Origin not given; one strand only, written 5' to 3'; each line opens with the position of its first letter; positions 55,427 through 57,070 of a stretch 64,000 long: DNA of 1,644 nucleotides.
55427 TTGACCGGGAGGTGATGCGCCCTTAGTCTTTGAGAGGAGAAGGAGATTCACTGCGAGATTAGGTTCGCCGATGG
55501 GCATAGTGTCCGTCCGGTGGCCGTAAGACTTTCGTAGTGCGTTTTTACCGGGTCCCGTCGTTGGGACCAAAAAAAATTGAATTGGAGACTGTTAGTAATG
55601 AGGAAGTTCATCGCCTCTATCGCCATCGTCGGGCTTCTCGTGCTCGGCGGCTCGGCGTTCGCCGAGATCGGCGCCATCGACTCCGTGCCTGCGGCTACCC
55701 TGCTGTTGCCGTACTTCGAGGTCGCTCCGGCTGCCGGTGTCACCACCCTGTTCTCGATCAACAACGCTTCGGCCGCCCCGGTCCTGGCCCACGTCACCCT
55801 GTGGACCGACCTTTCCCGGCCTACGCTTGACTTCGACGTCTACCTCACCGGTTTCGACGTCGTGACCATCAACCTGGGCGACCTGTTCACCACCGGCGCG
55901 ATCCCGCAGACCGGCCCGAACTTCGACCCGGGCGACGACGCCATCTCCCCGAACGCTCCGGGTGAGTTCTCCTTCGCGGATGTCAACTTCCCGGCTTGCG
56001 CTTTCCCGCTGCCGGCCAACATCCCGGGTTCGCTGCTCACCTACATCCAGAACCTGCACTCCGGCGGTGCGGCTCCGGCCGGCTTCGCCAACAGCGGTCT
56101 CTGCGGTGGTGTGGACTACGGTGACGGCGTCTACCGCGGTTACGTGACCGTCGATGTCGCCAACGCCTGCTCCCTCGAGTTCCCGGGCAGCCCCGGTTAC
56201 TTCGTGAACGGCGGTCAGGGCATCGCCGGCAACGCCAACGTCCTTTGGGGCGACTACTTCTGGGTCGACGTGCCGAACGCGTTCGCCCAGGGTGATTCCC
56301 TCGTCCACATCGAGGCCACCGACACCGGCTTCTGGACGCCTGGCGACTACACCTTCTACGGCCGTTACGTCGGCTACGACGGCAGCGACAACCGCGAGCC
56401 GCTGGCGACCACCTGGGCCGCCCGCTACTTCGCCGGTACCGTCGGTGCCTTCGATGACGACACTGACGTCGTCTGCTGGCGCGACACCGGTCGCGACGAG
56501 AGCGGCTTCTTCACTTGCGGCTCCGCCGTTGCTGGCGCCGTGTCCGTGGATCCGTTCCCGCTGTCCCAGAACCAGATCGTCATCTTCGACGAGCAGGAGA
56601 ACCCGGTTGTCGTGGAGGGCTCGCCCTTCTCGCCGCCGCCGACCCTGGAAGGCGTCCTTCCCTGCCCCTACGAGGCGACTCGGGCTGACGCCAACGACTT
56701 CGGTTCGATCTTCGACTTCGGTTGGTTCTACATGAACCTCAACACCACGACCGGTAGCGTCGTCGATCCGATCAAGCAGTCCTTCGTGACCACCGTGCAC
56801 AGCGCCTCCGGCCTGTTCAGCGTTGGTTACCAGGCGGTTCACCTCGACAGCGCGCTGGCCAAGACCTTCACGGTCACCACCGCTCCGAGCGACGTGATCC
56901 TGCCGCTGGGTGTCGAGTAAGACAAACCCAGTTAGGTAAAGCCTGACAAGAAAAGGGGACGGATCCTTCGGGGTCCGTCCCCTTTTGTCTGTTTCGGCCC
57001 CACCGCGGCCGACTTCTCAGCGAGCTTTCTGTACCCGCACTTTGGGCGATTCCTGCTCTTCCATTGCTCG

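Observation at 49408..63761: Wzm/Wzt-type ABC exporter genes separated by a 12-kb block of giant LVIVD-PKD proteins, an FG-GAP propeller and a putative surface protein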

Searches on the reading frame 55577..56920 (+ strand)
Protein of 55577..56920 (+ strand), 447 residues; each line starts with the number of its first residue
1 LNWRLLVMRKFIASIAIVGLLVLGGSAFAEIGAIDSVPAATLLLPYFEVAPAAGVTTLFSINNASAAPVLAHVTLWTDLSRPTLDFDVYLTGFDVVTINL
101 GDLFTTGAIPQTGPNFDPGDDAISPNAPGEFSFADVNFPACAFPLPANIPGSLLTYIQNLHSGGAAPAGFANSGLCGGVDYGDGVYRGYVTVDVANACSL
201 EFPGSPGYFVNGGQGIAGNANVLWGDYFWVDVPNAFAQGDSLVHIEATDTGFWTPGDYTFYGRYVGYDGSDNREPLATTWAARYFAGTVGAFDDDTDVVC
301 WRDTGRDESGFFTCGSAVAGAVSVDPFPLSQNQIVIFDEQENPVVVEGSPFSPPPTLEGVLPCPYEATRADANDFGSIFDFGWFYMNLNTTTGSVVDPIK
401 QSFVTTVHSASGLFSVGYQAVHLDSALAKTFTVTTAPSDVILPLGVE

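Call 3: search_protein_families(library=pfam, proteins=[window:55577-56920:+], max_evalue=0.01)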
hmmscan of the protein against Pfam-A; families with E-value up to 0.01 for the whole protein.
window:55577-56920:+ (447 aa): 0 families

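Call 11: search_protein_families(library=ncbifam, proteins=[window:55577-56920:+], max_evalue=0.01)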
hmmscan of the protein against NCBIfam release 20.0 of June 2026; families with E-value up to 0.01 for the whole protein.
window:55577-56920:+ (447 aa): 0 families

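Call 23: find_related_loci(query=A1, collection=genome_contigs, flank=10000)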
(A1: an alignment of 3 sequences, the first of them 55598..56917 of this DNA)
Query A1 (440 aa) in genome_contigs; peptide patterns used: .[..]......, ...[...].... (x = any residue, [..] = any of these).
44 stretches matched a pattern; 18 encode a relative of the query (tblastn E <= 1e-3); 16 distinct loci.
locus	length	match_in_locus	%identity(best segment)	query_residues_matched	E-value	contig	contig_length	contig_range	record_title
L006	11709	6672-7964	84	1-437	0e+0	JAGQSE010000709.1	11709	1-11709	MAG: Acidobacteria bacterium isolate HKST-UBA06 2011-04-20_1_(paired)_contig_566344, whole genome shotgun sequence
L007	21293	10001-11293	68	1-436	0e+0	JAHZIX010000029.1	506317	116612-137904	MAG: Deltaproteobacteria bacterium isolate P_S1_bin.14 k141_1032655, whole genome shotgun sequence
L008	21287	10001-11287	65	1-435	0e+0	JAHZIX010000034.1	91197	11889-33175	MAG: Deltaproteobacteria bacterium isolate P_S1_bin.14 k141_1194931, whole genome shotgun sequence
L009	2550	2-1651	45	24-430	1e-88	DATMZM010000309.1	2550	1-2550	MAG TPA_asm: Thermoanaerobaculia bacterium isolate SMAG_U11135 k141_3839469, whole genome shotgun sequence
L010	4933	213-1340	44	26-421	4e-82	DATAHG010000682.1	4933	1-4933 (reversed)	MAG TPA_asm: Thermoanaerobaculia bacterium isolate SMAG_U6849 k141_243366, whole genome shotgun sequence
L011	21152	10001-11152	40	1-409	3e-72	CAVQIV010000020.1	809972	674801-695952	MAG: Thermoanaerobaculaceae bacterium isolate MFD10043.bin.2.76 genome assembly, contig: contig_6541, whole genome shotg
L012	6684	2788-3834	43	24-397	7e-72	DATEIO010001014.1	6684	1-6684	MAG TPA_asm: Thermoanaerobaculia bacterium isolate SMAG_U8840 k141_2103478, whole genome shotgun sequence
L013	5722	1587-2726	42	18-423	2e-69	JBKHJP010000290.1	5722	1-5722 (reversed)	MAG: Thermoanaerobaculia bacterium isolate D5M12_1 NODE_7758_length_5722_cov_6.283748, whole genome shotgun sequence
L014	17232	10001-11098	38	31-417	2e-68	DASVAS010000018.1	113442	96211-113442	MAG TPA_asm: Thermoanaerobaculia bacterium isolate SMAG_U1959 k141_1386352, whole genome shotgun sequence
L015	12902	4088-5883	35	5-420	2e-58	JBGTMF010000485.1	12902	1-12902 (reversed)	MAG: Thermodesulfobacteriota bacterium isolate JTS-RE355 k141_8200357, whole genome shotgun sequence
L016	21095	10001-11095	39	27-417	2e-63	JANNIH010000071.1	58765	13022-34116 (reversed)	MAG: Holophagales bacterium isolate SOY_6_C_metabat_145 SOY_6_C_k141_4268208, whole genome shotgun sequence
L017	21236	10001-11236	40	8-418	3e-76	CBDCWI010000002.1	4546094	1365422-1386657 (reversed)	MAG: Candidatus Multivoradales bacterium isolate 1f28cde2-ba50-4c22-9f4e-741ccd2d9d18 genome assembly, contig: contig_2,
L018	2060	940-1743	38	8-296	1e-44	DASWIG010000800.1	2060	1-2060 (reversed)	MAG TPA_asm: Thermoanaerobaculia bacterium isolate SMAG_U2863 k141_1796515, whole genome shotgun sequence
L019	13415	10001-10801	37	26-309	2e-41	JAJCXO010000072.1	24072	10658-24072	MAG: Acidobacteriota bacterium isolate OFTM223 OFTM223_71, whole genome shotgun sequence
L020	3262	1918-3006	33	27-417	8e-41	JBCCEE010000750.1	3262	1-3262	MAG: Acidobacteriota bacterium isolate P01_B01_bin.10 k141_125239_length_3262_cov_20.0006, whole genome shotgun sequence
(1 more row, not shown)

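Call 25: find_homologous_proteins(query=window:55598-56917:+)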
Query window:55598-56917:+ (440 aa): 4488 proteins with E <= 0.001 among 8000 candidates; the best 120 are listed.
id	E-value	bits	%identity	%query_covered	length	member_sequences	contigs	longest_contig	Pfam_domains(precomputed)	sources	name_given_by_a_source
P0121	7.1e-251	851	85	99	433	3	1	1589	-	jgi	jgi:hypothetical protein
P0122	3.5e-213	727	75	99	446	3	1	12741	-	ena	-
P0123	8.3e-212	722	73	99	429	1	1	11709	-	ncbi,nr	ncbi:MAG: hypothetical protein KDD11_21125 [Acidobacteria bacterium]|nr:hypothetical protein [Acidob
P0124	5.8e-211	719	73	99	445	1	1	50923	-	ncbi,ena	-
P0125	8.5e-205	699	71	99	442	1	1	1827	-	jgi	-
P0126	1.9e-198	678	70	99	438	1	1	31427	-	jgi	-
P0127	2.0e-198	678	70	99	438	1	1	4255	-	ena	-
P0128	4.2e-197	674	69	100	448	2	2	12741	-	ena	-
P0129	9.7e-197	673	70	99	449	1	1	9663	-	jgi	jgi:hypothetical protein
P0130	2.1e-193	662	68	99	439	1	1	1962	-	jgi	jgi:hypothetical protein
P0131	7.3e-193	660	67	99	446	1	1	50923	-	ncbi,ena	-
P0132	2.8e-188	645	68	99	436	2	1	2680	-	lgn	-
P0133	2.7e-187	641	66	99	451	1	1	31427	-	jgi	-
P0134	9.4e-184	630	66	98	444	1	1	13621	-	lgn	-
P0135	1.7e-183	629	67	99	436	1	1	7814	-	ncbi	-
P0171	7.6e-121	422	52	98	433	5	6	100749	-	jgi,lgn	jgi:hypothetical protein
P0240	5.4e-113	396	50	96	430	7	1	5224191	-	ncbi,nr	ncbi:MAG: hypothetical protein IPJ17_06415 [Holophagales bacterium]|nr:MAG: hypothetical protein IPJ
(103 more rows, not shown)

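Call 31: find_encoding_contigs(protein=P0171, flank=10000, max_places=2)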
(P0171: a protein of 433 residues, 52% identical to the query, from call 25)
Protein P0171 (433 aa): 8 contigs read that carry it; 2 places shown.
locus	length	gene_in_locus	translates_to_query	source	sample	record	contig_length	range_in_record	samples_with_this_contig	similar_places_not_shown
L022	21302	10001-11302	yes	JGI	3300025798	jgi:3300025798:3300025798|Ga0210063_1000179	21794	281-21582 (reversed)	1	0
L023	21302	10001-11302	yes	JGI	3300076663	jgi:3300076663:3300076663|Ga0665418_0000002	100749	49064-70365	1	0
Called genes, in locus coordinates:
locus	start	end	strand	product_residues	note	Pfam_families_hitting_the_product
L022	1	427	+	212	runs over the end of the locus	?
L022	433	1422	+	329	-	PF00288:GHMP_kinases_N, PF08544:GHMP_kinases_C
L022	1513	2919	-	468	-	-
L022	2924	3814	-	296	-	PF13424:TPR_12 (weak)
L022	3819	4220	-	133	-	PF13744:HTH_37, PF12844:HTH_19 (weak), PF13560:HTH_31, PF01381:HTH_3, PF13443:HTH_26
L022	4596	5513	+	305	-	PF17874:TPR_MalT (faint), PF07719:TPR_2 (faint), PF13424:TPR_12 (faint), PF28559:TPR_SusR (faint)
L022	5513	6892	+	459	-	-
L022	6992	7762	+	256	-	PF01061:ABC2_membrane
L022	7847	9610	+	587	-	PF01839:FG-GAP (faint), PF13517:FG-GAP_3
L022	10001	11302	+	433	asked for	-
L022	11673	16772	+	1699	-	PF00801:PKD (weak), PF18911:PKD_4, PF00801:PKD, PF18911:PKD_4, PF00801:PKD, PF18911:PKD_4, PF00801:PKD, PF18911:PKD_4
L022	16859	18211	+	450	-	PF05935:Arylsulfotrans (faint), PF14269:Arylsulfotran_2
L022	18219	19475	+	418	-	PF00005:ABC_tran, PF14524:Wzt_C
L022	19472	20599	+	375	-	PF04055:Radical_SAM, PF13186:SPASM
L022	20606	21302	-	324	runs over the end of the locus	?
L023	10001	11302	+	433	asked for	-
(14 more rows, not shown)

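Call 32: find_encoding_contigs(protein=P0240, flank=10000, max_places=2)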
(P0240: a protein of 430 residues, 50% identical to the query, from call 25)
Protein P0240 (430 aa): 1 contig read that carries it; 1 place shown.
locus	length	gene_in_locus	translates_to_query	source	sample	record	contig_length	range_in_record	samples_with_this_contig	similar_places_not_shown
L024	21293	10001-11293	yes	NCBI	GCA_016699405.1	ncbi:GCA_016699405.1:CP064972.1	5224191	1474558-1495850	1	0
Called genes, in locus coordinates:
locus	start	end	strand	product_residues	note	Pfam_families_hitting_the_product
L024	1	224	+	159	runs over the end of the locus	PF00578:AhpC-TSA, PF08534:Redoxin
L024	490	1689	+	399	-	PF19425:Csd3_N2, PF01551:Peptidase_M23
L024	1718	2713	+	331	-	PF00288:GHMP_kinases_N, PF08544:GHMP_kinases_C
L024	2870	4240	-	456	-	-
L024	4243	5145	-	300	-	PF13424:TPR_12 (faint), PF17874:TPR_MalT (faint)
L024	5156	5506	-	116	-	PF13560:HTH_31, PF13443:HTH_26, PF01381:HTH_3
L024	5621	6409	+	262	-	PF01061:ABC2_membrane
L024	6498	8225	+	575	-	PF13517:FG-GAP_3, PF01839:FG-GAP (weak), PF13517:FG-GAP_3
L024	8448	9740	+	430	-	-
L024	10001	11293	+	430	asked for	-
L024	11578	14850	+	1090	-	PF16656:Pur_ac_phosph_N (faint), PF18911:PKD_4, PF25059:FN3_DSCAM-DSCAML_C (faint), PF00801:PKD (weak), PF00041:fn3, PF23376:Fn3_VIN3 (faint), PF00041:fn3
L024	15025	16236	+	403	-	PF00005:ABC_tran, PF14524:Wzt_C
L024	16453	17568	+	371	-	PF04055:Radical_SAM, PF13186:SPASM (weak)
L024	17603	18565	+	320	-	PF00534:Glycos_transf_1, PF13692:Glyco_trans_1_4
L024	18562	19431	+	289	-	PF00248:Aldo_ket_red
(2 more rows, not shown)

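Call 33: predict_structure(alignment_id=A2)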
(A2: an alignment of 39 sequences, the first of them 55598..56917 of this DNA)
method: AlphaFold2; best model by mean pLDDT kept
length: 440 residues; sequences in the alignment: 39
mean_pLDDT: 81.7   pTM: 0.85
mean pLDDT of the five models: 81.7, 81.2, 79.7, 79.3, 78.3
residues with pLDDT >= 90: 203; 70-90: 139; 50-70: 57; < 50: 41
segments of 3 or more residues with pLDDT < 50: 310-315, 340-351, 423-440
pLDDT, mean of each block of 10 residues (from residue 1): 70 59 80 97 96 96 97 94 91 97 83 55 84 91 97 97 95 94 97 91 95 96 88 93 88 90 92 88 83 87 78 49 65 71 47 77 88 86 59 86 62 83 41 40
secondary structure, 60 per line:
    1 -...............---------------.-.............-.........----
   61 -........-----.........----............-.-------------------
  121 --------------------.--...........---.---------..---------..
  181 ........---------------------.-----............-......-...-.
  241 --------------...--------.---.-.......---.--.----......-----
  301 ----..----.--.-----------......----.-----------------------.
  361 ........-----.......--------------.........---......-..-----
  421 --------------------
elements in order: H2-16 E34-43 E48-56 E62-69 E75-83 E88-92 H93-99 H144-154 E179-188 E216-224 E229-234 E236-238 E272-278 E290-295 E326-331 E360-364 H365-368 E374-380 E395-403 E407-412

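Call 36: search_protein_families(library=pfam, proteins=[window:55598-56917:+], max_evalue=10)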
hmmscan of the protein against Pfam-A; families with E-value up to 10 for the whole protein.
window:55598-56917:+ (440 aa): 0 families

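Call 85: fold_search(model_id=the predicted structure, library=pdb)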
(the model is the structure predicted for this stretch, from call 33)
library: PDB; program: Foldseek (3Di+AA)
matches with E <= 10: 352; with E <= 0.001: 0
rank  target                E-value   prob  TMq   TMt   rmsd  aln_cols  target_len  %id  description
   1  1nc7_A                2.5e-02  1.00  0.21  0.71   6.6       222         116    7  Crystal Structure of Thermotoga maritima 1070 (released 2003-07-01)
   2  4h3w_B                2.5e-02  0.15  0.14  0.19  20.5       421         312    9  Crystal structure of a putative secreted protein (BDI_1231) from Parabacteroides distasonis ATCC 8503 at 2.00 A resolu (released 2012-11-14)
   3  1nc7_D                3.0e-02  0.99  0.20  0.67   6.9       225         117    6  Crystal Structure of Thermotoga maritima 1070 (released 2003-07-01)
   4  8wqp_A                3.0e-02  0.18  0.14  0.23  17.2       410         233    8  Cryo-EM structure of T. pseudonana PyShell helical tube (released 2024-10-09)
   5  4h3w_A                4.4e-02  0.14  0.15  0.19  20.3       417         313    9  Crystal structure of a putative secreted protein (BDI_1231) from Parabacteroides distasonis ATCC 8503 at 2.00 A resolu (released 2012-11-14)
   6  1nc7_B                4.7e-02  0.99  0.21  0.72   6.2       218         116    7  Crystal Structure of Thermotoga maritima 1070 (released 2003-07-01)
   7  2x09_A                5.5e-02  0.06  0.11  0.07  18.5       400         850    8  Inhibition of the exo-beta-D-glucosaminidase CsxA by a glucosamine- configured castanospermine and an amino-australine (released 2010-02-09)
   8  7y63_A                5.8e-02  0.13  0.15  0.11  18.3       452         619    8  ApoSIDT2-pH7.4 (released 2023-06-21)
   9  6li7_A                6.5e-02  0.09  0.13  0.17  18.9       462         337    8  Crystal Structure of Lectin from Pleurotus ostreatus in complex with GalNAc (released 2020-08-05)
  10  7mor_D                6.5e-02  0.03  0.09  0.11  24.7       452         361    9  CRYSTAL STRUCTURE OF NATIVE BOVINE ARRESTIN 1 IN COMPLEX WITH 5-METHYLENEBIPHOSPHONATE INOSITOL PENTAKISPHAOPHATE (5-P (released 2021-10-13)
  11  4ll1_C                1.1e-01  0.06  0.11  0.17  24.5       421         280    5  The structure of the TRX and TXNIP complex (released 2014-02-05)
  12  3cmg                  1.2e-01  0.06  0.11  0.09  16.8       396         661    9  Crystal structure of putative beta-galactosidase from Bacteroides fragilis (released 2008-04-29)
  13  9lr7_A                1.3e-01  0.10  0.14  0.15  20.0       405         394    6  Crystal Structure of the Basal pilin EbpB from Enterococcus faecalis. (released 2025-07-16)
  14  9lr7_B                1.8e-01  0.09  0.14  0.15  19.8       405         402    6  Crystal Structure of the Basal pilin EbpB from Enterococcus faecalis. (released 2025-07-16)
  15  3fn9_A                2.0e-01  0.06  0.12  0.09  16.1       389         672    8  Crystal structure of putative beta-galactosidase from bacteroides fragilis (released 2009-01-13)
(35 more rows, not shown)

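Call 95: search_protein_representatives(alignment_id=A2)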
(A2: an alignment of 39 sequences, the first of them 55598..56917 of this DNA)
Query: 39 sequences, 433 profile positions. Proteins with E-value up to 0.001 (for the whole library): 2321; up to 1e-10: 1748; up to 1e-30: 1094. The best 150 are listed.
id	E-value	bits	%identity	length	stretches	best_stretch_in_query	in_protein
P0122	4.6e-215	730.7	-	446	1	1-430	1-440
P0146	1.8e-200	682.6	-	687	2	20-418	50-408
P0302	1.7e-199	679.4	-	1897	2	21-415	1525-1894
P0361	1.9e-190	649.6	-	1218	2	12-396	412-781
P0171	3.0e-188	642.3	-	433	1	1-428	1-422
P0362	7.3e-185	631.2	-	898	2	1-410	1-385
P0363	3.2e-183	625.8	-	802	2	26-413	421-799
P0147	4.9e-172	588.9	-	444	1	3-428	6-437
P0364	1.5e-171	587.3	-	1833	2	23-414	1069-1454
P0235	3.0e-170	583.0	-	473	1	2-430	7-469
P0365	4.5e-170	582.5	-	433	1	1-424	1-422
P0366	2.8e-169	579.8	-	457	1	1-421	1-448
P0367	1.4e-168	577.5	-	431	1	1-422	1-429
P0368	5.8e-168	575.5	-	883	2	7-418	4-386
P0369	2.6e-166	570.0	-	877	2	25-424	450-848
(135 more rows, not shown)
